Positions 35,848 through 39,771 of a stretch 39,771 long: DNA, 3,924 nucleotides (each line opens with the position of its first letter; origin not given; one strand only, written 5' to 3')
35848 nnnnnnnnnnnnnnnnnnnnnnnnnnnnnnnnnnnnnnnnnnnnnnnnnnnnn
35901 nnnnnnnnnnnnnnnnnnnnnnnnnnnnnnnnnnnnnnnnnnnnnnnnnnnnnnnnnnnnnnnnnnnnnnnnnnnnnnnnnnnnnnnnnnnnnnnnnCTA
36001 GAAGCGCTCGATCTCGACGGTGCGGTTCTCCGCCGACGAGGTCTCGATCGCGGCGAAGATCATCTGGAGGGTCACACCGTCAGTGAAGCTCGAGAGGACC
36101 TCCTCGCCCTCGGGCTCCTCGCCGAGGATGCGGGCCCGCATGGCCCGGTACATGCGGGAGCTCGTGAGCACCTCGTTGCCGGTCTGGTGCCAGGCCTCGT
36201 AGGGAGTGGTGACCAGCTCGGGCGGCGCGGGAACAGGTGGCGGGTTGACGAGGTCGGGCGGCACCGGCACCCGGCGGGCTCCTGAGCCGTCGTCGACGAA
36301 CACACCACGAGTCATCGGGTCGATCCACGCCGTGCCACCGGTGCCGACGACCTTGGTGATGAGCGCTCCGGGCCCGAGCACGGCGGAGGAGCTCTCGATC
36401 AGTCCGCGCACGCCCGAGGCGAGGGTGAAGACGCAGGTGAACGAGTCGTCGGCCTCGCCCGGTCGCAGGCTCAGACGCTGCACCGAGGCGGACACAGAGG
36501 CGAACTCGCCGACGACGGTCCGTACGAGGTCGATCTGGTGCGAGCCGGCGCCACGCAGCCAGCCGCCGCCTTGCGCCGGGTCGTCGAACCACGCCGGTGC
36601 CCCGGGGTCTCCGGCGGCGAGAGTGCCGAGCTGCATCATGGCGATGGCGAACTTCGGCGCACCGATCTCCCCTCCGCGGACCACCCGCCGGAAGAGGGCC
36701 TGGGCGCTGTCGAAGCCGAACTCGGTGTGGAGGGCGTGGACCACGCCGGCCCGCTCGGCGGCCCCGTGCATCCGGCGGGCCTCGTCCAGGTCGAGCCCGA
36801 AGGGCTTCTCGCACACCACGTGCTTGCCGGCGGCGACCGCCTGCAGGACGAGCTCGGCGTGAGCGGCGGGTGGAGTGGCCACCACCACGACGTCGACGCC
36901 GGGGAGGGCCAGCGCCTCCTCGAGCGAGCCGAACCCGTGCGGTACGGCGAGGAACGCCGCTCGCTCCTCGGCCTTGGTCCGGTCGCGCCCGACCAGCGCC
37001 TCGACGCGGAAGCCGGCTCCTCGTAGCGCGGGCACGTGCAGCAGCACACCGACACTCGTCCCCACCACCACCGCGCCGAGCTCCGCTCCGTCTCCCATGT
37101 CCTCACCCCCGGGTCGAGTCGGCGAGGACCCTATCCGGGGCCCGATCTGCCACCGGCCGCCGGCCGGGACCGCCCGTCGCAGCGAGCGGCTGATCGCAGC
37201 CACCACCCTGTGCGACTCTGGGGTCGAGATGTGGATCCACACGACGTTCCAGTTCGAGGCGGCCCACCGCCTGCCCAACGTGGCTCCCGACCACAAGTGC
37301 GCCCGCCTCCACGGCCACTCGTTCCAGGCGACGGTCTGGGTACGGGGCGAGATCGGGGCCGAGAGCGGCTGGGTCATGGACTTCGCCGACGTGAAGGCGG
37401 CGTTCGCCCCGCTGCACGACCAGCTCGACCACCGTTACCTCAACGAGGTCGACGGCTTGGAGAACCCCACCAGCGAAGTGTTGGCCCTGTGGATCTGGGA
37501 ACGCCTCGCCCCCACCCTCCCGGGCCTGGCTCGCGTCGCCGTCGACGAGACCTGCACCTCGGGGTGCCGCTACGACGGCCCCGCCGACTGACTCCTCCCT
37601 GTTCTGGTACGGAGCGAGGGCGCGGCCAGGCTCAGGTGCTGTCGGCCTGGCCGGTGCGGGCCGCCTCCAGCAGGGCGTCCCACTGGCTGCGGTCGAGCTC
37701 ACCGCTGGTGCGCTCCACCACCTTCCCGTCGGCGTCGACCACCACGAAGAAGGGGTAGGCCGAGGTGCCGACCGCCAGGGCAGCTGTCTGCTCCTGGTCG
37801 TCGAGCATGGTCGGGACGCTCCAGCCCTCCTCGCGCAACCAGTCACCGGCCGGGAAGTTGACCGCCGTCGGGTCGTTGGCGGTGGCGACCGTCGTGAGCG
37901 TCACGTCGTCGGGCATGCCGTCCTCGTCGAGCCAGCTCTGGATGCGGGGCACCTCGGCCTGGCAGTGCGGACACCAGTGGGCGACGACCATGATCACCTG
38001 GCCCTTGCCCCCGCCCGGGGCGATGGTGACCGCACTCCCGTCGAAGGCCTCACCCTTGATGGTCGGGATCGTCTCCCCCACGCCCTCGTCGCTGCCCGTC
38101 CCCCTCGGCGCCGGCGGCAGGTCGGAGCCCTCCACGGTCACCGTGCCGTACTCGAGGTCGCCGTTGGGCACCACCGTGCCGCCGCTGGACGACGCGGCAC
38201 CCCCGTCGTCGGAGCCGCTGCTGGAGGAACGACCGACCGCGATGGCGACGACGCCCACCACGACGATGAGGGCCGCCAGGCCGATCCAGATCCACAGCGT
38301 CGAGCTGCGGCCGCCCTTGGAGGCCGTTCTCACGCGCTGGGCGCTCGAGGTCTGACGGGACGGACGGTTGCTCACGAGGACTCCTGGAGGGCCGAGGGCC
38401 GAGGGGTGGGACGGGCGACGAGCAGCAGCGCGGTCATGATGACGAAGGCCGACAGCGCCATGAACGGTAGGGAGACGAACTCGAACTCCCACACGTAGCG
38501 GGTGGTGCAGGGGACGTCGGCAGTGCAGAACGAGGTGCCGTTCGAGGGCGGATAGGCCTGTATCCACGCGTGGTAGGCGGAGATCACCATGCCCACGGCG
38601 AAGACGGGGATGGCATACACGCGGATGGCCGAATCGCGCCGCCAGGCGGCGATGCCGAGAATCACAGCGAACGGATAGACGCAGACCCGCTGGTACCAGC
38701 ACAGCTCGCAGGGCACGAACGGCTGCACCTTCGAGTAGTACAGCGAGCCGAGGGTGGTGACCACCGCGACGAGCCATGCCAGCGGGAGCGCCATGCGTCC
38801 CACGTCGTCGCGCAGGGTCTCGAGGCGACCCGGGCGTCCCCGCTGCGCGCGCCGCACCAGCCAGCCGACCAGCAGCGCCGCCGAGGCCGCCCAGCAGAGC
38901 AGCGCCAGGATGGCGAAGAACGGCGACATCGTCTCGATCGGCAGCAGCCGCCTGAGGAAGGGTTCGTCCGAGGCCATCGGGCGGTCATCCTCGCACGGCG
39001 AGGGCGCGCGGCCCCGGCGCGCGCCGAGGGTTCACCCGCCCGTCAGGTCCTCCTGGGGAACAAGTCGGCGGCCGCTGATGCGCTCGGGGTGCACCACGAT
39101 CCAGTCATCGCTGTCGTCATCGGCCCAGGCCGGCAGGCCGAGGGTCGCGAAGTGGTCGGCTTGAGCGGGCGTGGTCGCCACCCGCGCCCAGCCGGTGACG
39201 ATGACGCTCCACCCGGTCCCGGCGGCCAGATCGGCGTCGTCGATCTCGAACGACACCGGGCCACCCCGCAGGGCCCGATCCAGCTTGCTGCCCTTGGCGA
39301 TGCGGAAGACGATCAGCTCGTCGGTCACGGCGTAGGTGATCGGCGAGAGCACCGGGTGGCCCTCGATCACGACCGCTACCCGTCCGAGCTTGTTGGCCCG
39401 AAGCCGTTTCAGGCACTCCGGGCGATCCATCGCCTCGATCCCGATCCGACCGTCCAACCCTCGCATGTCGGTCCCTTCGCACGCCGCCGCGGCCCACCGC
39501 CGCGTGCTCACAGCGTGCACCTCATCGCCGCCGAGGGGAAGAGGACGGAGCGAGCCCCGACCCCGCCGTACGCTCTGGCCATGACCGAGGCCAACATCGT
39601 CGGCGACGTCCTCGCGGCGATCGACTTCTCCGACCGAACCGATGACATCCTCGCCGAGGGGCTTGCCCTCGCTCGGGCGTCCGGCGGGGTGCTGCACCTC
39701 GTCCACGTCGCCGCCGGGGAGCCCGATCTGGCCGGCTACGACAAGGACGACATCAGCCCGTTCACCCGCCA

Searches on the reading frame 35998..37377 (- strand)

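Call 11: search_protein_families(library=pfam, proteins=[window:35998-37377:-])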
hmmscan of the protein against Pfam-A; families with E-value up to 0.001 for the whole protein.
window:35998-37377:- (459 aa): 4 families
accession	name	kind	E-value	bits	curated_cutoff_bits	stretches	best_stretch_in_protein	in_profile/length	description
PF01408.29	GFO_IDH_MocA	-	3.6e-20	73.3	24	1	102-213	3-115/120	Oxidoreductase family, NAD-binding Rossmann fold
PF22725.1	GFO_IDH_MocA_C3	-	7.2e-19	68.5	27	1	230-350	5-123/124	GFO/IDH/MocA C-terminal domain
PF02894.22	GFO_IDH_MocA_C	-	6.7e-10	39.6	22.9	1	236-455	7-217/218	Oxidoreductase family, C-terminal alpha/beta domain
PF03447.22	NAD_binding_3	-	2.7e-08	34.9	24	1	109-212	9-111/116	Homoserine dehydrogenase, NAD binding domain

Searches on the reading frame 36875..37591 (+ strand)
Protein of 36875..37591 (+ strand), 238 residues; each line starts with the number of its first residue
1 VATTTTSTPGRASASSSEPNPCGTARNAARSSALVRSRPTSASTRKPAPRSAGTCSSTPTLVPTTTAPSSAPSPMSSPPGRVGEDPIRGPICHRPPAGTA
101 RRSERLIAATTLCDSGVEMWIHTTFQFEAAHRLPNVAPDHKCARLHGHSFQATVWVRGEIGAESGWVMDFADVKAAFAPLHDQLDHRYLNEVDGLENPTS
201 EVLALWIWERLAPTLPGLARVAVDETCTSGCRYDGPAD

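Call 58: search_protein_families(library=pfam, proteins=[window:36875-37591:+], max_evalue=0.00001)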
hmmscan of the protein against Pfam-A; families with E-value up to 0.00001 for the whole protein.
window:36875-37591:+ (238 aa): 1 family
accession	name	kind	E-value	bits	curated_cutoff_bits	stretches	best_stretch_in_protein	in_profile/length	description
PF01242.24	PTPS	-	2.8e-35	121.4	22.4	1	121-235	2-120/121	6-pyruvoyl tetrahydropterin synthase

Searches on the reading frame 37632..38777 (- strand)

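Call 11: search_protein_families(library=pfam, proteins=[window:37632-38777:-])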
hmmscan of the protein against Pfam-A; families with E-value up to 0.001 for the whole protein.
window:37632-38777:- (381 aa): 2 families
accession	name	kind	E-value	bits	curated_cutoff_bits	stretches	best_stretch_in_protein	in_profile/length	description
PF08534.16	Redoxin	-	1.8e-14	54.2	26.6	1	233-366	2-144/148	Redoxin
PF00578.27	AhpC-TSA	-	6.8e-09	36.2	26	1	233-355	1-123/124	AhpC/TSA family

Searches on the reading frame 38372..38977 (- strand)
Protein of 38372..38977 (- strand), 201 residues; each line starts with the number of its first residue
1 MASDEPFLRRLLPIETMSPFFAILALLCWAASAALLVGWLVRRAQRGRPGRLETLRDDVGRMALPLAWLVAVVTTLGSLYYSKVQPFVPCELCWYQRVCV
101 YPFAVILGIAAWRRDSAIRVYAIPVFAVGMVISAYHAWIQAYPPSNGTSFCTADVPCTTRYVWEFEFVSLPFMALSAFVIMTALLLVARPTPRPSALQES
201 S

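Call 11: search_protein_families(library=pfam, proteins=[window:38372-38977:-])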
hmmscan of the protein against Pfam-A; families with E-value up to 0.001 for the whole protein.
window:38372-38977:- (201 aa): 1 family
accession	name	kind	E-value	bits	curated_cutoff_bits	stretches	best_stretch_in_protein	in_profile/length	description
PF02600.21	DsbB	-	2.8e-13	51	22.1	1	61-187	2-147/148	Disulfide bond formation protein DsbB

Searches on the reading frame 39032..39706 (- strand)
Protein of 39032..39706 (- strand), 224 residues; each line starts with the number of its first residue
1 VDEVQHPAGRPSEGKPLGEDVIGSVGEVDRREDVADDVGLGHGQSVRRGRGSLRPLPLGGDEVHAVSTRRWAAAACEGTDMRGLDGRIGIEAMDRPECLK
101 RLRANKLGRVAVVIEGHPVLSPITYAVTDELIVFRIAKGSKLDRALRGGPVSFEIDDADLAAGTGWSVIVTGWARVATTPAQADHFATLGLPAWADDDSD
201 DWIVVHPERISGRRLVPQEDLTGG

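Call 11: search_protein_families(library=pfam, proteins=[window:39032-39706:-])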
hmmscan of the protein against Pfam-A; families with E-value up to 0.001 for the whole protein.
window:39032-39706:- (224 aa): 2 families
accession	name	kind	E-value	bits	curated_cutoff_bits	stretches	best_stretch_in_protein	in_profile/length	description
PF12900.13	Pyridox_ox_2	-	7.5e-23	81.5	27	1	94-214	1-140/140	Pyridoxamine 5'-phosphate oxidase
PF01243.27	PNPOx_N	-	7.3e-05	23.6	28.1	1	96-211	3-117/120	Pyridoxamine 5'-phosphate oxidase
